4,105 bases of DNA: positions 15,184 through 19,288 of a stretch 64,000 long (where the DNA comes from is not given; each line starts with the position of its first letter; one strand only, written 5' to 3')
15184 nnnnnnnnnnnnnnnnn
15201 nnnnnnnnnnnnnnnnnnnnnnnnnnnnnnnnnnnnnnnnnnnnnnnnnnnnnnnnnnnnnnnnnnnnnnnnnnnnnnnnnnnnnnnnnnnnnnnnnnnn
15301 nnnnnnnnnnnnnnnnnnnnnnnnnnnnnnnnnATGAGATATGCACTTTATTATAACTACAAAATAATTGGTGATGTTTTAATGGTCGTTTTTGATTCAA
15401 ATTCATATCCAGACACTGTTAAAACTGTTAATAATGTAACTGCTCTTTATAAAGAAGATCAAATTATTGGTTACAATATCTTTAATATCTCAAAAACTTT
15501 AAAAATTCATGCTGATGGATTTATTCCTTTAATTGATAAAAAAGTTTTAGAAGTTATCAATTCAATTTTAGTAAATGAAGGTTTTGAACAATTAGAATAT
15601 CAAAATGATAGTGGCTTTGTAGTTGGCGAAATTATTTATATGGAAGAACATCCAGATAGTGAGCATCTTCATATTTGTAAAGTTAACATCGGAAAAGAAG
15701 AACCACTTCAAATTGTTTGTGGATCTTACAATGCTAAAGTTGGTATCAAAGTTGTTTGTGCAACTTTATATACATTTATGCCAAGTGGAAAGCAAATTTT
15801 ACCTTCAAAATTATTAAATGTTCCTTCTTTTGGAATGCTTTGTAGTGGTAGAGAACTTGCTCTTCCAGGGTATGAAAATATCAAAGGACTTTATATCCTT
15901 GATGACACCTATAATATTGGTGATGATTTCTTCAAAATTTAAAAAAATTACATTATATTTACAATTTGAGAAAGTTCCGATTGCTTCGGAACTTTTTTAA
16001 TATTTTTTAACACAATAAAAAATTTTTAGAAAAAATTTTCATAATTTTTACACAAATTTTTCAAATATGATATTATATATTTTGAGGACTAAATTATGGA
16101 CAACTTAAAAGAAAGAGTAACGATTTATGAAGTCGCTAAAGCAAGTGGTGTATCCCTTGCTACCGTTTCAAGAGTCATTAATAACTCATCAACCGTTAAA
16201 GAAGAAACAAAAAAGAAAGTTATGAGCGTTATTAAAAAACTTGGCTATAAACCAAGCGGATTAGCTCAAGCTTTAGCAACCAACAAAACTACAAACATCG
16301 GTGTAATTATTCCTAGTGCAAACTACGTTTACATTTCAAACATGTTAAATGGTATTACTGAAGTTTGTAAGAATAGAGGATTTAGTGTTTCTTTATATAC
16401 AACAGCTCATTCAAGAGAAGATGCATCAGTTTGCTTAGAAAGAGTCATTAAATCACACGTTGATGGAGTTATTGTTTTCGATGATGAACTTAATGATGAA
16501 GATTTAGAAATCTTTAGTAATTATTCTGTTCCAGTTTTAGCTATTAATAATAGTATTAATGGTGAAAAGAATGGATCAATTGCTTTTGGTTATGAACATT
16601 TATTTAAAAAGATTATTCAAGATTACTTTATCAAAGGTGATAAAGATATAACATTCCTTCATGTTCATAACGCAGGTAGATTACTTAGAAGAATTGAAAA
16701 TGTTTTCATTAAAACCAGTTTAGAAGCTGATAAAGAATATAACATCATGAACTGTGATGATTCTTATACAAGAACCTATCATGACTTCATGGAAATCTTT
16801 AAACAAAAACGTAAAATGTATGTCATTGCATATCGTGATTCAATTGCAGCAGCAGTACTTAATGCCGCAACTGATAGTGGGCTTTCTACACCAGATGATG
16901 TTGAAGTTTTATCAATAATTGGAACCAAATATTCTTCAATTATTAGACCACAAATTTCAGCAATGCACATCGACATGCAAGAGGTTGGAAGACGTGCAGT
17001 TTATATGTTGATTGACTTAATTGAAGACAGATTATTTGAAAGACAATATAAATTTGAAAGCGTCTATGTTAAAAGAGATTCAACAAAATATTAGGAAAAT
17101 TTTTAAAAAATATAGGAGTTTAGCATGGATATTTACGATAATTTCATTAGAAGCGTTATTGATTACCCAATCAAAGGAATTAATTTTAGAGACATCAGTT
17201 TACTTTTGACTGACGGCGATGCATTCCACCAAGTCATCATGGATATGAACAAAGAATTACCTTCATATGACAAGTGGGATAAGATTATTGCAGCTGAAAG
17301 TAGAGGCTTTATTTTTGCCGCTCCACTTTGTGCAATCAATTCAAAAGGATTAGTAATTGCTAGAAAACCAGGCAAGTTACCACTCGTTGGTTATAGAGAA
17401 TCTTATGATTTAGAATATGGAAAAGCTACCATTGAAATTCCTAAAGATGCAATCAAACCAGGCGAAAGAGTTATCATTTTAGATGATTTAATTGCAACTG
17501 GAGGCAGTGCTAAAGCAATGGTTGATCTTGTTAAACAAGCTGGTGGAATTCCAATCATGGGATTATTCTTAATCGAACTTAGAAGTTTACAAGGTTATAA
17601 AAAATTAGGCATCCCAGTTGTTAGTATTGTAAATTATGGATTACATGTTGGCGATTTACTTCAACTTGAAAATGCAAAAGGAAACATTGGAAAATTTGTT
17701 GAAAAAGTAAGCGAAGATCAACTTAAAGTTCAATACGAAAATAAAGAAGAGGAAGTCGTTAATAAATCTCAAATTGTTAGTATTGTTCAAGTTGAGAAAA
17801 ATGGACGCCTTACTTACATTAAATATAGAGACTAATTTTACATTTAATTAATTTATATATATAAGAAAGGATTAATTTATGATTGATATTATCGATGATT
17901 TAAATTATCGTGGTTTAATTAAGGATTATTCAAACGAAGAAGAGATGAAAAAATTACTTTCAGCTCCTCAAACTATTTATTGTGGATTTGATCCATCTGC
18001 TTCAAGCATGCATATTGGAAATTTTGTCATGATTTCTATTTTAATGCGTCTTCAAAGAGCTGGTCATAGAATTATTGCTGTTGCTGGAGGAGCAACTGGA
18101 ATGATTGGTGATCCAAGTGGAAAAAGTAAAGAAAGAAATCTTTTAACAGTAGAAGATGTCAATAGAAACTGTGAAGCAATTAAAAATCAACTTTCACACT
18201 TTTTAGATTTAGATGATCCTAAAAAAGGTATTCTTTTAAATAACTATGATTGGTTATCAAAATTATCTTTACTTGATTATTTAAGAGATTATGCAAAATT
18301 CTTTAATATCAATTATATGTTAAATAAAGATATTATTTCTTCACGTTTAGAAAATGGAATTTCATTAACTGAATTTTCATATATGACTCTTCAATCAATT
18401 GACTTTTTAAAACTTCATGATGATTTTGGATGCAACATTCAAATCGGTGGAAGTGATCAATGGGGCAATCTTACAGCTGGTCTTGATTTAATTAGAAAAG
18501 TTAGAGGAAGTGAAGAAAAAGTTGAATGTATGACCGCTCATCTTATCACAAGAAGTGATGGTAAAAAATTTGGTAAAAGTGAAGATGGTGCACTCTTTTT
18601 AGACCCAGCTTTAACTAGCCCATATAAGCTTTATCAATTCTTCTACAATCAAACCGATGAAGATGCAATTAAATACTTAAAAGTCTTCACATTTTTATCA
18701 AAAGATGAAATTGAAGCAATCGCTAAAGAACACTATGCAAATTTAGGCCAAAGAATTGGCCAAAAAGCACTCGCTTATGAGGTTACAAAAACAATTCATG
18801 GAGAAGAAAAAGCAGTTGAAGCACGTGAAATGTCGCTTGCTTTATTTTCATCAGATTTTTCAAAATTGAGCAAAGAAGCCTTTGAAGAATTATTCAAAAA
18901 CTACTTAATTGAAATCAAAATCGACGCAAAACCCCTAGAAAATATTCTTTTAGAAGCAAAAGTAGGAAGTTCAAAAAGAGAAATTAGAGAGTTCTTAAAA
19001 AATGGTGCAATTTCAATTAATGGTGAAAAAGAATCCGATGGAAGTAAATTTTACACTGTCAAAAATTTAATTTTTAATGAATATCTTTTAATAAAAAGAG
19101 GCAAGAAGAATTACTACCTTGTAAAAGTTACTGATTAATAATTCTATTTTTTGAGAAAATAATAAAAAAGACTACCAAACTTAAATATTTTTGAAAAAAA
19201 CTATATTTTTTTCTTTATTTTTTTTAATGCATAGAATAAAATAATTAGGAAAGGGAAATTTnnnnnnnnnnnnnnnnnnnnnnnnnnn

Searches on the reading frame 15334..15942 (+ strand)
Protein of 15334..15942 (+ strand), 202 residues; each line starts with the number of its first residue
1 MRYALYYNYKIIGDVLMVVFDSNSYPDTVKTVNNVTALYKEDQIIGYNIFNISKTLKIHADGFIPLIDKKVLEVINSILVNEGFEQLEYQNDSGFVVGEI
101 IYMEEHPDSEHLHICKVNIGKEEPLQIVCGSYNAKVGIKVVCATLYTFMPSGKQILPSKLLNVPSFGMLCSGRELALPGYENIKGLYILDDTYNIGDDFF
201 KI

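Call 47: search_protein_families(library=pfam, proteins=[window:15334-15942:+], max_evalue=0.00001)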
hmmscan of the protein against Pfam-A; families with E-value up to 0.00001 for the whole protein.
window:15334-15942:+ (202 aa): 2 families
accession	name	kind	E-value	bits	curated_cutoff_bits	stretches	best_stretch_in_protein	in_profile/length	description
PF01588.26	tRNA_bind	-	5.2e-16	59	27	1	95-196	1-94/96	Putative tRNA binding domain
PF14794.11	DUF4479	-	2.9e-10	40.2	25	1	28-86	7-66/71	Domain of unknown function (DUF4479)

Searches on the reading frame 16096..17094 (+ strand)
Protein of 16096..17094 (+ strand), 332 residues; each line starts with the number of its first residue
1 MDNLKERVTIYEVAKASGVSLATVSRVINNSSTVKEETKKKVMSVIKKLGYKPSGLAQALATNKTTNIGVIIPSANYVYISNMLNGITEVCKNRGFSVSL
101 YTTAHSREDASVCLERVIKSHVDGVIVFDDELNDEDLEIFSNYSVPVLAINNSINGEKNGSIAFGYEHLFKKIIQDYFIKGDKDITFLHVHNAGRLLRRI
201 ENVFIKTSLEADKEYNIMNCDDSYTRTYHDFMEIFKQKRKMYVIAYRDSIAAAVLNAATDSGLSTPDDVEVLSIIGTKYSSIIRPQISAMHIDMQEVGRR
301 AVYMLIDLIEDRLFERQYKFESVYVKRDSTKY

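Call 47: search_protein_families(library=pfam, proteins=[window:16096-17094:+], max_evalue=0.00001)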
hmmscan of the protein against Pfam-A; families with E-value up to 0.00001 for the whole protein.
window:16096-17094:+ (332 aa): 3 families
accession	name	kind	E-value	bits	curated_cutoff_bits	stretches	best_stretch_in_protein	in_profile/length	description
PF00356.27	LacI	-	6.1e-20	71.2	27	1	9-54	1-46/46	Bacterial regulatory proteins, lacI family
PF13377.12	Peripla_BP_3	-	7.4e-20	72.1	26.5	1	242-330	78-167/167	Periplasmic binding protein-like domain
PF00532.27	Peripla_BP_1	-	1.2e-08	35.2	22.2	1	66-309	2-261/281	Periplasmic binding proteins and sugar binding domain of LacI family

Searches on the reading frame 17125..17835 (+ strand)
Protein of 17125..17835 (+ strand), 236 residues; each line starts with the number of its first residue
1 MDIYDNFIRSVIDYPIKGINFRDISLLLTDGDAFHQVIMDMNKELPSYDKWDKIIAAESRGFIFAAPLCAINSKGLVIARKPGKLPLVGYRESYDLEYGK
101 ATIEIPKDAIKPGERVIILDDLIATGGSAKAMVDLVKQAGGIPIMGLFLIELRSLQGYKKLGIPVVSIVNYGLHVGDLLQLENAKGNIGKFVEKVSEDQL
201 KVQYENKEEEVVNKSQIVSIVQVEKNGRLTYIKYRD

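Call 47: search_protein_families(library=pfam, proteins=[window:17125-17835:+], max_evalue=0.00001)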
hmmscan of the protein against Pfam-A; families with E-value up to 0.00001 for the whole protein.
window:17125-17835:+ (236 aa): 1 family
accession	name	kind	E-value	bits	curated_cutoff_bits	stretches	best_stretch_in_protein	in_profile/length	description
PF00156.33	Pribosyltran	-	5.2e-08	32.8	26.3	1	29-140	6-114/158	Phosphoribosyl transferase domain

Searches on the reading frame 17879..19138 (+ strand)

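Call 47: search_protein_families(library=pfam, proteins=[window:17879-19138:+], max_evalue=0.00001)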
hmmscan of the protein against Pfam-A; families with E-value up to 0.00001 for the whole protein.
window:17879-19138:+ (419 aa): 2 families
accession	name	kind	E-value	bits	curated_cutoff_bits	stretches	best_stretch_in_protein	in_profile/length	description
PF00579.31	tRNA-synt_1b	-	6.4e-78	262.5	21.1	1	30-323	5-291/292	tRNA synthetases class I (W and Y)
PF22421.1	SYY_C-terminal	-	1.7e-18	66.7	27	1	344-415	12-83/83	Tyrosine--tRNA ligase SYY-like C-terminal domain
